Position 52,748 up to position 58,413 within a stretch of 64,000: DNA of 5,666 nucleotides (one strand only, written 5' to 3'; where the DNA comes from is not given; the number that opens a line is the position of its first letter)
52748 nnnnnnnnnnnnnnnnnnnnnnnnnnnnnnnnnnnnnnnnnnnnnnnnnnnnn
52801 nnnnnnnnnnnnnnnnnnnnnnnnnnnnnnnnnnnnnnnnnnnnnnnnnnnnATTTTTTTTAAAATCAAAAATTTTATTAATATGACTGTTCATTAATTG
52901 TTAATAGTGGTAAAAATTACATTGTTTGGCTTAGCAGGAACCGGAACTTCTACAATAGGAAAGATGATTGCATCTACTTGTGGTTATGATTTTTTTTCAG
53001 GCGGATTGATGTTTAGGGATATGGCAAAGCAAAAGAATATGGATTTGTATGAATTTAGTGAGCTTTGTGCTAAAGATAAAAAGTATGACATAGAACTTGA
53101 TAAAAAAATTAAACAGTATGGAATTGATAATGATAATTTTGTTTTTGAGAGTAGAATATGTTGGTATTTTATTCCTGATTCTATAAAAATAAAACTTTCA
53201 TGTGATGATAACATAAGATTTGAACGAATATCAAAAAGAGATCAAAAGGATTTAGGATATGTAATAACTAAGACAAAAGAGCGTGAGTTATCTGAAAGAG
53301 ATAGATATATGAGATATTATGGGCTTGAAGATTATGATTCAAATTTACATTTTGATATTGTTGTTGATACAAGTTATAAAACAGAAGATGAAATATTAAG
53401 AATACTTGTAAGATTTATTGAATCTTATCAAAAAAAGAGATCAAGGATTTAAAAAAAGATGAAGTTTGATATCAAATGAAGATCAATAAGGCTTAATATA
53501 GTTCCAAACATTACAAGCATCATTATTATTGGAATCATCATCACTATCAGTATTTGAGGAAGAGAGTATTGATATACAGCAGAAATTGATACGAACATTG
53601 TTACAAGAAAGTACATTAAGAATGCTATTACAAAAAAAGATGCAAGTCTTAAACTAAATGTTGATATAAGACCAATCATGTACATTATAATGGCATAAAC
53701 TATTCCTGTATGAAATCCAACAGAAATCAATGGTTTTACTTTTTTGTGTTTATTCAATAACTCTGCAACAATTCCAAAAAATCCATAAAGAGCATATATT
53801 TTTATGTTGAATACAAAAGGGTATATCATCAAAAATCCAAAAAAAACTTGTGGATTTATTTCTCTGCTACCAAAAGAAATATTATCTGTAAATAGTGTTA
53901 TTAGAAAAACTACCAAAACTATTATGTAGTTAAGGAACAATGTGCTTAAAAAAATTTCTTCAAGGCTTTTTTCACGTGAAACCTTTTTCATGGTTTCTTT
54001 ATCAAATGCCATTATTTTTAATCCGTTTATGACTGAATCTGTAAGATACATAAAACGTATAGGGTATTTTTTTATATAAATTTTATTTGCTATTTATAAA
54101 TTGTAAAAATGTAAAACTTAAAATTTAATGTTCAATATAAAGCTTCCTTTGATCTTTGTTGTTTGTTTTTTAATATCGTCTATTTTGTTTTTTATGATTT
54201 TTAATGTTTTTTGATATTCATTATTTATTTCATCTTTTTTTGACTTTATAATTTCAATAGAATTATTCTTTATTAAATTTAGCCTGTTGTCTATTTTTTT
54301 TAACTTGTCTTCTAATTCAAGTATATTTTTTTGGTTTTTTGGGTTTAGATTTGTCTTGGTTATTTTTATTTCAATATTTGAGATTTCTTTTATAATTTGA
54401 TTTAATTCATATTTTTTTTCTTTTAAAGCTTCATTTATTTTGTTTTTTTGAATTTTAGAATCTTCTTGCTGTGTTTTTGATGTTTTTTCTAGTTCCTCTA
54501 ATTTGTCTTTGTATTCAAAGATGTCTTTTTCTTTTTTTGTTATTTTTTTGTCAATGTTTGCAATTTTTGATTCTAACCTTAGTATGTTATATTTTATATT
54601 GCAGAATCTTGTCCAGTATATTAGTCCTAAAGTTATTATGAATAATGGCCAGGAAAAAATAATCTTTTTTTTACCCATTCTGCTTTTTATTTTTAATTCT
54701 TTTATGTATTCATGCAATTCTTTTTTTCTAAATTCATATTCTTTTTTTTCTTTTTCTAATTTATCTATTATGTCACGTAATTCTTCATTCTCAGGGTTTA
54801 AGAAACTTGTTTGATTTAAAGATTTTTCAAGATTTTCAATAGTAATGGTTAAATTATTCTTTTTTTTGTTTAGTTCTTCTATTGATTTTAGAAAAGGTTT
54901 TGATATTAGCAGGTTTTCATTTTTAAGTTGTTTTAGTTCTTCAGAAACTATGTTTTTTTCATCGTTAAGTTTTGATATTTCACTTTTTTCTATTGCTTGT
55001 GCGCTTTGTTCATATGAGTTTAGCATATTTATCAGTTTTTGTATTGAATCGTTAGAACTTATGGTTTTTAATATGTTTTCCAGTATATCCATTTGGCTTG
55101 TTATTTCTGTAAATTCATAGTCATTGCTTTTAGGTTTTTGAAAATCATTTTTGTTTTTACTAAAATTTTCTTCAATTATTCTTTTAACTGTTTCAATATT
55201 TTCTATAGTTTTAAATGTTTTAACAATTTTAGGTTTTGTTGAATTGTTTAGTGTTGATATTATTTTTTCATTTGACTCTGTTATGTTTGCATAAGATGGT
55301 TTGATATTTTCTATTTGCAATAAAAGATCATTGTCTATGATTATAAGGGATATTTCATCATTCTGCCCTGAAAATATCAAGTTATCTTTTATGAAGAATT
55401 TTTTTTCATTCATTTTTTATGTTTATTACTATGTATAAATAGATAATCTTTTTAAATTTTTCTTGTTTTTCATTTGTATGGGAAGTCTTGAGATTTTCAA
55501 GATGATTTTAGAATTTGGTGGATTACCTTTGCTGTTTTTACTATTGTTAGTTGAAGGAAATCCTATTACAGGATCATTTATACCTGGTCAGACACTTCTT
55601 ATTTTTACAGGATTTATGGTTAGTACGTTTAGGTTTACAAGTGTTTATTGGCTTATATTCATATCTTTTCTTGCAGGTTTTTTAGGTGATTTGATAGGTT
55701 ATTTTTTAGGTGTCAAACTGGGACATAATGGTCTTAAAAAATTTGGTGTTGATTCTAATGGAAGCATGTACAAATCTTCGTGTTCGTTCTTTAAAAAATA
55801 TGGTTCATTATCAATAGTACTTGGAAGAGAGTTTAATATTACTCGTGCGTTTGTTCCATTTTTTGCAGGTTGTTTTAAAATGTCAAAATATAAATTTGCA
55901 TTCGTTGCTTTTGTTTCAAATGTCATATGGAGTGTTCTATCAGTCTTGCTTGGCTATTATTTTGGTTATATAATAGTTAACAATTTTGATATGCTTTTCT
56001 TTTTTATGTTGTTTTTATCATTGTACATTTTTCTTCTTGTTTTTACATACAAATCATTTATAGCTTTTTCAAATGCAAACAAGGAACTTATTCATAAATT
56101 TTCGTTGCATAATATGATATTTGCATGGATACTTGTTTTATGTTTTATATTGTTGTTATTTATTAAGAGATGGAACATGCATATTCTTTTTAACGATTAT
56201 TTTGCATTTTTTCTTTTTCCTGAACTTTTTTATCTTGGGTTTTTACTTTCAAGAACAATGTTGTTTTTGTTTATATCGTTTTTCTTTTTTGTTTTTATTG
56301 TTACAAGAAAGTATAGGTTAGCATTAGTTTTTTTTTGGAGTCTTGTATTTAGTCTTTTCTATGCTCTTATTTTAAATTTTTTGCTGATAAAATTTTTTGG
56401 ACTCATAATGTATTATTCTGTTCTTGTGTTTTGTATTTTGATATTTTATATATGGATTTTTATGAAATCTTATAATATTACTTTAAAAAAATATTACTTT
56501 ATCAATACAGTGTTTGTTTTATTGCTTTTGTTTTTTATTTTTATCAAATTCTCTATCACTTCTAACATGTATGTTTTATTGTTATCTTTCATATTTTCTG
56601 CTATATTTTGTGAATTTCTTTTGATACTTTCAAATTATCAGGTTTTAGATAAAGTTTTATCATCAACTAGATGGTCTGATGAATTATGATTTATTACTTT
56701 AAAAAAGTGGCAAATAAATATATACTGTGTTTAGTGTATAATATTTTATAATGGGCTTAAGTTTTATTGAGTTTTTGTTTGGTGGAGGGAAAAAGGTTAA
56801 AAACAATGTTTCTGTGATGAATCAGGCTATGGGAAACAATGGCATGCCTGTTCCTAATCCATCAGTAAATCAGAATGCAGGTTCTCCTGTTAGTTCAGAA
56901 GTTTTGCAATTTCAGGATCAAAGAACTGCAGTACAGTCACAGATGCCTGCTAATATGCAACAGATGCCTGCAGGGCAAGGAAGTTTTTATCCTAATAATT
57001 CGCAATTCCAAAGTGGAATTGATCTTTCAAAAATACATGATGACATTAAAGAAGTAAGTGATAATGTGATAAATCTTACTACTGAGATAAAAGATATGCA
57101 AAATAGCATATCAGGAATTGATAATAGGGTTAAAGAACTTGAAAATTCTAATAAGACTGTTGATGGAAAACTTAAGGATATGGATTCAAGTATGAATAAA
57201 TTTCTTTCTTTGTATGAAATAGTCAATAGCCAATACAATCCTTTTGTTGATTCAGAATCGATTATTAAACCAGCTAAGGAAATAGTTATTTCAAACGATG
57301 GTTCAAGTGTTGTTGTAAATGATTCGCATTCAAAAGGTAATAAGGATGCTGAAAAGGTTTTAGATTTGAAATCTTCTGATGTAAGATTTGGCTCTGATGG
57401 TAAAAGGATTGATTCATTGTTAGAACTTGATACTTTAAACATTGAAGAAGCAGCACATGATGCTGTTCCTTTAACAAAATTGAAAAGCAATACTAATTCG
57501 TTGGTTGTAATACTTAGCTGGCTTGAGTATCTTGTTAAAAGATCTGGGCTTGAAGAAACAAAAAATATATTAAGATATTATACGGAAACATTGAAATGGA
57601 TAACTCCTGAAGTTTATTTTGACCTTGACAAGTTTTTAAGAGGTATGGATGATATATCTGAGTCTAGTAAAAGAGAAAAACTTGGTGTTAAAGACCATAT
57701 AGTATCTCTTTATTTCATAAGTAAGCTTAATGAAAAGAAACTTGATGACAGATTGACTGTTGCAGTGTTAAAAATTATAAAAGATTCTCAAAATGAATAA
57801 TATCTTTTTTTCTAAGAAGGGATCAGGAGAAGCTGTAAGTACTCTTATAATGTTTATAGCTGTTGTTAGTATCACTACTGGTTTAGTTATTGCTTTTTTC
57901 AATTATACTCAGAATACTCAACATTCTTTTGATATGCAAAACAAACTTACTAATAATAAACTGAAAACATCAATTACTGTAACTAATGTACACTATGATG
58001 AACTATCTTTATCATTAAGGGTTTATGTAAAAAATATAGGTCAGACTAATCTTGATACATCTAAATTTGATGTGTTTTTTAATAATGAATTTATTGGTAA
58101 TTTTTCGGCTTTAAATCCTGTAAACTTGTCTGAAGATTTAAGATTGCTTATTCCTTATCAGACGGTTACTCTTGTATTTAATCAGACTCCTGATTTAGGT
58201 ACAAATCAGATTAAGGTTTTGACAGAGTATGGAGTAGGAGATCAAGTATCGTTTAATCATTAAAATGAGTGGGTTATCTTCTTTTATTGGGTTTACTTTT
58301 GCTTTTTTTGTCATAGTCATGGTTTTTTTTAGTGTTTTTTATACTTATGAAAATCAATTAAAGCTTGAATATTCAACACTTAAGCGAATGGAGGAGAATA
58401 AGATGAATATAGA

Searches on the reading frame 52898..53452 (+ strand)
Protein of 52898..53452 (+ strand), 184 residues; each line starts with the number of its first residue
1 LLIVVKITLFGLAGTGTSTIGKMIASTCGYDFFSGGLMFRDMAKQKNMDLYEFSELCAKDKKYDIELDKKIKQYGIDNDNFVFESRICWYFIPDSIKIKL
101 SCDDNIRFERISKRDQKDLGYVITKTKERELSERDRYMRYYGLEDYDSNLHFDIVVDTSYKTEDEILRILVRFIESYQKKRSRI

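Call 10: search_protein_families(library=pfam, proteins=[window:52898-53452:+], max_evalue=0.001)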
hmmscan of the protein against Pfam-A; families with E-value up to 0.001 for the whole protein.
window:52898-53452:+ (184 aa): 4 families
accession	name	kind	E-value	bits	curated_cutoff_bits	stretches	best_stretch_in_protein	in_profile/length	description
PF13189.12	Cytidylate_kin2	-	2.9e-14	54.1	28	1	7-159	2-175/176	Cytidylate kinase-like family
PF13238.12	AAA_18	-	5.4e-14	53.2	29.4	1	7-118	1-115/128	AAA domain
PF02224.24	Cytidylate_kin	-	7.2e-09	36.1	26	1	7-70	1-67/211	Cytidylate kinase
PF13207.12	AAA_17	-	3e-07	31.2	27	1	10-86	1-79/136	AAA domain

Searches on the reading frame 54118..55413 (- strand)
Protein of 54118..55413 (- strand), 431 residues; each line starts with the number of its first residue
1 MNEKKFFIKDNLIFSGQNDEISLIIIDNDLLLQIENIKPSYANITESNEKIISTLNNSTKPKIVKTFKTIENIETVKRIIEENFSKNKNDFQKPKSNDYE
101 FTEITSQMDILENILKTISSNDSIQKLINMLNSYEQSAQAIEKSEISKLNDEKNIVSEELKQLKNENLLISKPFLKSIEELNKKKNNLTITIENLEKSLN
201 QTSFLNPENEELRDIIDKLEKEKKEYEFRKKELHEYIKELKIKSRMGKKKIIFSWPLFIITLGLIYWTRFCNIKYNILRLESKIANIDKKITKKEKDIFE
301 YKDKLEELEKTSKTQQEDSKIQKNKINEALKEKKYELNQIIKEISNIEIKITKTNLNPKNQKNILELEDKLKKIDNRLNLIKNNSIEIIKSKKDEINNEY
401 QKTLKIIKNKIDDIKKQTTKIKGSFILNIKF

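Call 14: search_protein_families(library=pfam, proteins=[window:54118-55413:-], max_evalue=0.001)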
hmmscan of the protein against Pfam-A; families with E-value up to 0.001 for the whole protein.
window:54118-55413:- (431 aa): 1 family
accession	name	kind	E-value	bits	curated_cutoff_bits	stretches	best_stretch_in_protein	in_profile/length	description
PF04108.17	ATG17_like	-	0.00038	20.5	43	0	131-419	12-264/355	Autophagy protein ATG17-like domain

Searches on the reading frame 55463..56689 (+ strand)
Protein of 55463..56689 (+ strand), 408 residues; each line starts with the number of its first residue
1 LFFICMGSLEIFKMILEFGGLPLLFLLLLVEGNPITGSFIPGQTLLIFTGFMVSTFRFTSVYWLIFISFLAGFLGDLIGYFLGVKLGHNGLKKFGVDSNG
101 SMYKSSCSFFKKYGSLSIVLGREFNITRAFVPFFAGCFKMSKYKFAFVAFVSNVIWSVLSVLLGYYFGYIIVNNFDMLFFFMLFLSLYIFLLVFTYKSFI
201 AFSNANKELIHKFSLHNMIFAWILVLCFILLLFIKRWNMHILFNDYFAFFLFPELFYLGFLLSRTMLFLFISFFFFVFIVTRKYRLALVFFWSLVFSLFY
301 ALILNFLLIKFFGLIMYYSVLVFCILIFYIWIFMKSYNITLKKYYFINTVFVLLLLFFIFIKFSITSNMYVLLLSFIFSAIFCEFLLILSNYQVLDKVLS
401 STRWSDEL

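Call 14: search_protein_families(library=pfam, proteins=[window:55463-56689:+], max_evalue=0.001)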
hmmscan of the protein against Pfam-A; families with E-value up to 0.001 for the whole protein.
window:55463-56689:+ (408 aa): 1 family
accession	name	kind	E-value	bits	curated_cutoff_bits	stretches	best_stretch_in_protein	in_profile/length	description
PF09335.16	VTT_dom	-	1.1e-14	55.4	33.9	1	40-165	1-122/123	VTT domain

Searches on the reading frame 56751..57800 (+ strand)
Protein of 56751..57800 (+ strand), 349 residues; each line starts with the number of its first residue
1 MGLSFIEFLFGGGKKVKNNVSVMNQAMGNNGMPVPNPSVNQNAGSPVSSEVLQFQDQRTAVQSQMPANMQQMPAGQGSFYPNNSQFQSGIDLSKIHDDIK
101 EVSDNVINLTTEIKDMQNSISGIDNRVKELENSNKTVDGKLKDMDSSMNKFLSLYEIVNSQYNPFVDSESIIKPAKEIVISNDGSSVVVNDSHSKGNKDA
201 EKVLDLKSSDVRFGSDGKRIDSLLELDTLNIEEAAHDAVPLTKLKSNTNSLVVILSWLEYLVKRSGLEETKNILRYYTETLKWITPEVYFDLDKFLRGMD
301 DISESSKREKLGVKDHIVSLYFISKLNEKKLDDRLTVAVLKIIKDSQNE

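Call 14: search_protein_families(library=pfam, proteins=[window:56751-57800:+], max_evalue=0.001)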
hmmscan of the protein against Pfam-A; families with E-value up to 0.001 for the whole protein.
window:56751-57800:+ (349 aa): 2 families
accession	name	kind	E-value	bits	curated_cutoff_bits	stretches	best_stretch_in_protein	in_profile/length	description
PF04659.18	Arch_fla_DE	-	1.1e-21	76.9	21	1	238-327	3-95/96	Archaeal flagella protein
PF05377.16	FlaC_arch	-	1.7e-09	38.4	27.8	1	113-166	2-55/55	Flagella accessory protein C (FlaC)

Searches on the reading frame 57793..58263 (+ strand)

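Call 14: search_protein_families(library=pfam, proteins=[window:57793-58263:+], max_evalue=0.001)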
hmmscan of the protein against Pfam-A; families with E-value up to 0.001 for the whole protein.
window:57793-58263:+ (156 aa): 1 family
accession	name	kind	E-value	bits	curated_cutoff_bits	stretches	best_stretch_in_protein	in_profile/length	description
PF01917.21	Arch_flagellin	-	4.8e-11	43.7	29.5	1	15-154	5-162/162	Archaebacterial flagellin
